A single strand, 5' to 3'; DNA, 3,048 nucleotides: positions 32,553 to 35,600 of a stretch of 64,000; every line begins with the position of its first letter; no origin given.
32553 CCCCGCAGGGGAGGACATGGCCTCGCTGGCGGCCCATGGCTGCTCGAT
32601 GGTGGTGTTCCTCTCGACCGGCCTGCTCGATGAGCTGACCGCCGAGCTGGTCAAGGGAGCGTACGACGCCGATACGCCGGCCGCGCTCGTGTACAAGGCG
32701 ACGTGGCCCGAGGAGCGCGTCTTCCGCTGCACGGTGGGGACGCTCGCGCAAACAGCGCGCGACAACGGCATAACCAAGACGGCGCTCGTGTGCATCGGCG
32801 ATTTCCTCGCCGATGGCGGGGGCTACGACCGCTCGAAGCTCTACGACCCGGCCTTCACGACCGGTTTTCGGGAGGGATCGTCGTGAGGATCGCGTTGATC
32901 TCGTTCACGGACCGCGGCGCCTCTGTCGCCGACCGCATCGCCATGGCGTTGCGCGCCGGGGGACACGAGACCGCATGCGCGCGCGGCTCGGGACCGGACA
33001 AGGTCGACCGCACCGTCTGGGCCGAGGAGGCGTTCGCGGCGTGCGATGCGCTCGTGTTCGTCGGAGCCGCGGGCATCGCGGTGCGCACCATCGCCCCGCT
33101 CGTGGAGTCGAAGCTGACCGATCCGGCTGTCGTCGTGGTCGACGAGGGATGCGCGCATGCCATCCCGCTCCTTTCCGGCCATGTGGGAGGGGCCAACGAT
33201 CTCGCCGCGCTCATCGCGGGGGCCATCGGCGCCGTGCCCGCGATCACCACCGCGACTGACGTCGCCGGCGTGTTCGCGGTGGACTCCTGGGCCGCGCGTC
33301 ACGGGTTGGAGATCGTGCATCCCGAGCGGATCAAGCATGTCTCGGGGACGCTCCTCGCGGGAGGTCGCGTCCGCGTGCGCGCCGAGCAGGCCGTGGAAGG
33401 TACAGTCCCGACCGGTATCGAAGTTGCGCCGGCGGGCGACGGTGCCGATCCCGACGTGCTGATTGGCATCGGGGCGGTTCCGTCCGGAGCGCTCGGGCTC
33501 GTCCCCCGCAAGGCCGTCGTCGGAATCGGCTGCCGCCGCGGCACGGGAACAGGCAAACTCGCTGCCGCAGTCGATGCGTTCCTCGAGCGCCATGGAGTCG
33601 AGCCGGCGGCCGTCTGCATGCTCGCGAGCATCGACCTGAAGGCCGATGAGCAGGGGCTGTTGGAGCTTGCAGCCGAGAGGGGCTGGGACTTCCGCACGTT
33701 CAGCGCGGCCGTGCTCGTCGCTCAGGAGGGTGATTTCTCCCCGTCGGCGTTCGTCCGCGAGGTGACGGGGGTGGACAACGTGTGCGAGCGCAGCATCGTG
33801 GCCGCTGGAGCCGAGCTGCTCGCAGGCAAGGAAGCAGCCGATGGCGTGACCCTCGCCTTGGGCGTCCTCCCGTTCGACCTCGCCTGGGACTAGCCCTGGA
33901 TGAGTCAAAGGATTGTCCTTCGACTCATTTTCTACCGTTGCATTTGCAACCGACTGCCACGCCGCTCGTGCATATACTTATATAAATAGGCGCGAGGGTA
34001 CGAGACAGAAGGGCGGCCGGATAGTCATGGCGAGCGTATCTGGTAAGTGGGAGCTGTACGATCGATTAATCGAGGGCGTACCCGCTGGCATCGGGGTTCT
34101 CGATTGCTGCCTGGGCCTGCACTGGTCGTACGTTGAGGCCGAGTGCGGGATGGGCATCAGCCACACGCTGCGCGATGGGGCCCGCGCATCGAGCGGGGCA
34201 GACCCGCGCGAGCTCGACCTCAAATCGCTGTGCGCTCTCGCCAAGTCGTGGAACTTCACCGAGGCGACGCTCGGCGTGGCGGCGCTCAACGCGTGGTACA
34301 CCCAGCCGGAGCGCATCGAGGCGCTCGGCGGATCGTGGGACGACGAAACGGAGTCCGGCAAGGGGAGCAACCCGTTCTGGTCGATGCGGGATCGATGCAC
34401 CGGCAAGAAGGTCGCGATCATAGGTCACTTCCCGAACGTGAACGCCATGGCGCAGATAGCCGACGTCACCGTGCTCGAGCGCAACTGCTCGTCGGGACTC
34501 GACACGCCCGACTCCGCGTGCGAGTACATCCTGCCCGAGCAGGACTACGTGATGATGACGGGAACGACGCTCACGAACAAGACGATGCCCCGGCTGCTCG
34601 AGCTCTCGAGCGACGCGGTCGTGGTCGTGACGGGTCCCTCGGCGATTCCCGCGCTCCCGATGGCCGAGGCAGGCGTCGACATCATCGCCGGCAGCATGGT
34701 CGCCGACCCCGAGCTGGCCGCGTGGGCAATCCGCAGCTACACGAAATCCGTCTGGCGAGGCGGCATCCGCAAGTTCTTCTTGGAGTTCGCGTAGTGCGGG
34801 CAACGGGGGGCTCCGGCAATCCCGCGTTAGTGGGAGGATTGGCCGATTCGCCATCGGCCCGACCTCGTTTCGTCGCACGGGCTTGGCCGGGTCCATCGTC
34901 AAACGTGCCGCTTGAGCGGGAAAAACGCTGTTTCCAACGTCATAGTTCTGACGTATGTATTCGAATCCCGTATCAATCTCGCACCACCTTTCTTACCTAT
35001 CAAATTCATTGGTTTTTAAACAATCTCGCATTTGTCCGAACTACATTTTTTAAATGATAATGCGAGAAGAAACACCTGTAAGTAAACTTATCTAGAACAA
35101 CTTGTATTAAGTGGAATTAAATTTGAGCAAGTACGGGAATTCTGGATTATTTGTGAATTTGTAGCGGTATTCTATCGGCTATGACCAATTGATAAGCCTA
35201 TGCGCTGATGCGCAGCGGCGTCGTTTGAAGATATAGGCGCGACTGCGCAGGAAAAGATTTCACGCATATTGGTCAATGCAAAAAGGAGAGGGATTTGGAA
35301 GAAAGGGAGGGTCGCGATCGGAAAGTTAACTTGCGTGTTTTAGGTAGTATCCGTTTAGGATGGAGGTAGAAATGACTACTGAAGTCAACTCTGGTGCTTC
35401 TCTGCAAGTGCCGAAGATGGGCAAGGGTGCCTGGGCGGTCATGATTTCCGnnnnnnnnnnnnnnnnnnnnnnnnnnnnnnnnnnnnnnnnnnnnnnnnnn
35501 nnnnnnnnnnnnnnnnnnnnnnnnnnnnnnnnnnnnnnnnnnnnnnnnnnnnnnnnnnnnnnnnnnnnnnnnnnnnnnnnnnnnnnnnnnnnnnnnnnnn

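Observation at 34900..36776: Two paralogous MFS transporter cassettes inserted into the cobalamin locus (second copy at 46440-48276)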

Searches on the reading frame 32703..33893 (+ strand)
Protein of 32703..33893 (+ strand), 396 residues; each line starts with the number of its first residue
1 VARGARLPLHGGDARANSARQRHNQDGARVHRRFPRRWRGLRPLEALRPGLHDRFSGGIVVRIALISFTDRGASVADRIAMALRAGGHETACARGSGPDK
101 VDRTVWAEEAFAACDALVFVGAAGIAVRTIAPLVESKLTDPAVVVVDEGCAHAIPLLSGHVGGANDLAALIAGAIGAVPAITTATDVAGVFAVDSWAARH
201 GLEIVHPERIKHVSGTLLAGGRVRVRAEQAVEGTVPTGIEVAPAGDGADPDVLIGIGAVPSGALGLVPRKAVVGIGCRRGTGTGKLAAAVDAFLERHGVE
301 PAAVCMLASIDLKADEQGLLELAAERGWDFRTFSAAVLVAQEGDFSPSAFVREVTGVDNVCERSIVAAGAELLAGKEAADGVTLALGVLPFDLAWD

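Call 9: search_protein_families(library=pfam, proteins=[window:32703-33893:+])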
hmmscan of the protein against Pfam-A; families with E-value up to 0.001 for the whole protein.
window:32703-33893:+ (396 aa): 3 families
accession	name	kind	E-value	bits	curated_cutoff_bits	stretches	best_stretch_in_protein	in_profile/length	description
PF01890.21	CbiG_C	-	8.9e-35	120.2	27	1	272-386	2-116/117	Cobalamin synthesis G C-terminus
PF11760.13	CbiG_N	-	5.3e-33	113.3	25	1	106-186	2-82/82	Cobalamin synthesis G N-terminal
PF11761.13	CbiG_mid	-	0.00016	22.3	22.7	1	191-237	1-47/88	Cobalamin biosynthesis central region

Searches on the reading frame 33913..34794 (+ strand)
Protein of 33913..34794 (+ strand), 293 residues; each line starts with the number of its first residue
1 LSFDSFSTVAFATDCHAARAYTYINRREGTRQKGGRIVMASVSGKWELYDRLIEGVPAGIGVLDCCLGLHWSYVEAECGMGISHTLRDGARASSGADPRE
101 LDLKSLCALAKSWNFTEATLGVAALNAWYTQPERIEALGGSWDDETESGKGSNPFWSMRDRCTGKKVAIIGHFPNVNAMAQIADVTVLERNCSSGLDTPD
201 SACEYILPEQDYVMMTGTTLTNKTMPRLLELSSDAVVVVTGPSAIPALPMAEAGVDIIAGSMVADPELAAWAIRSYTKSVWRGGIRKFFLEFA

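Call 9: search_protein_families(library=pfam, proteins=[window:33913-34794:+])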
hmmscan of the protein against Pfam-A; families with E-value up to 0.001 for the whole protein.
window:33913-34794:+ (293 aa): 2 families
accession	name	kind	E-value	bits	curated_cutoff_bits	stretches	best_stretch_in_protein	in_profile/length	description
PF04016.18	DUF364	-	1.9e-28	99.4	23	1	159-274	6-129/147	Putative heavy-metal chelation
PF13938.11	DUF4213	-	1.8e-17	63.8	23.5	1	49-129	1-75/75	Putative heavy-metal chelation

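Call 13: search_protein_families(library=ncbifam, proteins=[window:33913-34794:+], max_evalue=0.01)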
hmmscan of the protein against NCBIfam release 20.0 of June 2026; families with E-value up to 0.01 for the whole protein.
window:33913-34794:+ (293 aa): 0 families

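Call 99: search_solved_structures(query=window:34024-34794:+, max_evalue=0.01)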
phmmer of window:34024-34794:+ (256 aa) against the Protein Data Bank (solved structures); distinct sequences matched with E-value up to 0.01: 2.
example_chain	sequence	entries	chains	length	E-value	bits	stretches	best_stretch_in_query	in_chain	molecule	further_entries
3l5o_A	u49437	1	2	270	1e-34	123.2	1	6-232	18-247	uncharacterized protein from DUF364 family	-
3npg_A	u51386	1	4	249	4.9e-10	42.3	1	25-212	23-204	uncharacterized DUF364 family protein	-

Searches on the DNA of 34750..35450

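Call 11: search_rna_families(source=window, start=34750, end=35450, threshold=evalue, max_evalue=10)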
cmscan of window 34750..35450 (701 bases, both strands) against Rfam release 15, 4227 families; matches with E-value up to 10: 2.
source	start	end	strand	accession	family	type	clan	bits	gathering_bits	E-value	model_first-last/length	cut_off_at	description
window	34789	34868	+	RF01023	mir-940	Gene; miRNA;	-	22.2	106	0.84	1-94/94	no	mir-940 microRNA precursor family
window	35297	35325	+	RF01360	CRISPR-DR47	Gene; CRISPR;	-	18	39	1.5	1-37/37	no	CRISPR RNA direct repeat element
